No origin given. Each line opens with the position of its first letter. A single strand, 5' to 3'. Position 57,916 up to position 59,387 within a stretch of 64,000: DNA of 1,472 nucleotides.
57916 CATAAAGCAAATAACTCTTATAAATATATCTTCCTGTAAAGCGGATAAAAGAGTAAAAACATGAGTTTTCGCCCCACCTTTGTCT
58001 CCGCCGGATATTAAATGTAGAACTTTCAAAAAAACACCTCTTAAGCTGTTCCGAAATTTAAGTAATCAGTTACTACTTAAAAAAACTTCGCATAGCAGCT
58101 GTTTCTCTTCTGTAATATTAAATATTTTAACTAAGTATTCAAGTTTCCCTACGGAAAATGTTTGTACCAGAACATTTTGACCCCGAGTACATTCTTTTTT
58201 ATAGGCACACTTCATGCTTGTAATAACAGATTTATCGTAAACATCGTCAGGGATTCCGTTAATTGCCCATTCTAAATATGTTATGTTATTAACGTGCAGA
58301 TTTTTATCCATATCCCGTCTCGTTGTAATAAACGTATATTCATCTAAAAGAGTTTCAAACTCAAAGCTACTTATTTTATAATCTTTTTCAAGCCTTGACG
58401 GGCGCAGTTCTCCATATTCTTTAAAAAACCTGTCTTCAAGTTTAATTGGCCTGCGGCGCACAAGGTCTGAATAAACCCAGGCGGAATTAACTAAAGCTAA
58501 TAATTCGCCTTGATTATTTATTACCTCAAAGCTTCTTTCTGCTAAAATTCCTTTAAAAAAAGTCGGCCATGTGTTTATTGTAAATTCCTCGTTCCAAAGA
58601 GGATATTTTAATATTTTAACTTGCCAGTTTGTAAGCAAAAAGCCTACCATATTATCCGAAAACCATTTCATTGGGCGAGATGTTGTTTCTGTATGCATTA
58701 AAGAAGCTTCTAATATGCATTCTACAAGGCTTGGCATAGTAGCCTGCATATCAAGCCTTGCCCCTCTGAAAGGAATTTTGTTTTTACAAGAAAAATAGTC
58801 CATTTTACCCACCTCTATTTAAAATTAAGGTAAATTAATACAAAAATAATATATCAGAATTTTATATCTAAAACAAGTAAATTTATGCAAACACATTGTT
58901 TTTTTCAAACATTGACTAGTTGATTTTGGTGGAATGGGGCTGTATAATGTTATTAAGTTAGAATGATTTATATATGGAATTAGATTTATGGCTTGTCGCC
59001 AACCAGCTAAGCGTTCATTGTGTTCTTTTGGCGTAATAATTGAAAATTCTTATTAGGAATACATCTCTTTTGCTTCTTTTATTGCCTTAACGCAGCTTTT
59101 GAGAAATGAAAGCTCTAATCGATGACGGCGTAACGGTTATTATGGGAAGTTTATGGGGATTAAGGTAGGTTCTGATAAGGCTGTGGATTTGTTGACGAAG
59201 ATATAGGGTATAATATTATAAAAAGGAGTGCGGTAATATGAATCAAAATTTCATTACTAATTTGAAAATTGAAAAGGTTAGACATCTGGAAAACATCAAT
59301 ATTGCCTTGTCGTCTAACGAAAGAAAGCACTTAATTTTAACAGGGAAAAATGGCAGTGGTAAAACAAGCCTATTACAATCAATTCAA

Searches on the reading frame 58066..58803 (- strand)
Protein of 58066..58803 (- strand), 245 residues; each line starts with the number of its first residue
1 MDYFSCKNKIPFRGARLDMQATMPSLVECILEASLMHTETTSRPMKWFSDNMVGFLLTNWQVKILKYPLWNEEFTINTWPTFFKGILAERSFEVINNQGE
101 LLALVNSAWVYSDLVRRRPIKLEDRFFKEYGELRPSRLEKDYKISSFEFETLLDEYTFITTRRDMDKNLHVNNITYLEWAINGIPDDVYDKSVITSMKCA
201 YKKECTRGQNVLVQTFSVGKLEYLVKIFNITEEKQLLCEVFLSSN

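Call 21: find_encoding_contigs(protein=window:58066-58803:-, flank=6000, max_places=6)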
Protein window:58066-58803:- (245 aa): 4 contigs read that carry it; 3 places shown.
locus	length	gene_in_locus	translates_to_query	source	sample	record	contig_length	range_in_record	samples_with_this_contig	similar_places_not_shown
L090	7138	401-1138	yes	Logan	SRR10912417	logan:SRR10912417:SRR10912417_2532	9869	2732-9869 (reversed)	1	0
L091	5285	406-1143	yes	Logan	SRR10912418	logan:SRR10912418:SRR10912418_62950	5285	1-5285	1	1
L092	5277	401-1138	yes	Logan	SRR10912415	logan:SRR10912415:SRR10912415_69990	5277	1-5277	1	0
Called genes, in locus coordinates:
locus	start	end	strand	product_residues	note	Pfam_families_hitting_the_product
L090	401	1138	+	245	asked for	PF01643:Acyl-ACP_TE, PF20791:Acyl-ACP_TE_C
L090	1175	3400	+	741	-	PF13439:Glyco_transf_4, PF13579:Glyco_trans_4_4, PF00534:Glycos_transf_1, PF13692:Glyco_trans_1_4, PF04230:PS_pyruv_trans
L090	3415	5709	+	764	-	PF08269:dCache_2, PF17200:sCache_2, PF17201:Cache_3-Cache_2, PF00672:HAMP (faint), PF18575:HAMP_N3, PF18947:HAMP_2, PF00015:MCPsignal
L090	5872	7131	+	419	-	PF00275:EPSP_synthase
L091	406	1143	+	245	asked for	PF01643:Acyl-ACP_TE, PF20791:Acyl-ACP_TE_C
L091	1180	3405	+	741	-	PF13439:Glyco_transf_4, PF13579:Glyco_trans_4_4, PF00534:Glycos_transf_1, PF13692:Glyco_trans_1_4, PF04230:PS_pyruv_trans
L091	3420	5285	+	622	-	?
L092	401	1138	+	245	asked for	PF01643:Acyl-ACP_TE, PF20791:Acyl-ACP_TE_C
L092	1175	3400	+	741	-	PF13439:Glyco_transf_4, PF13579:Glyco_trans_4_4, PF00534:Glycos_transf_1, PF13692:Glyco_trans_1_4, PF04230:PS_pyruv_trans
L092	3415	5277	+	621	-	?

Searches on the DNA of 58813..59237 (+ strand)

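Call 19: search_dna_similar(query=window:58813-59237:+, collection=plasmids, mode=distant, max_rows=10)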
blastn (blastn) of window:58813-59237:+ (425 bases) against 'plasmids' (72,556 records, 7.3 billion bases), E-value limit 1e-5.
No match.
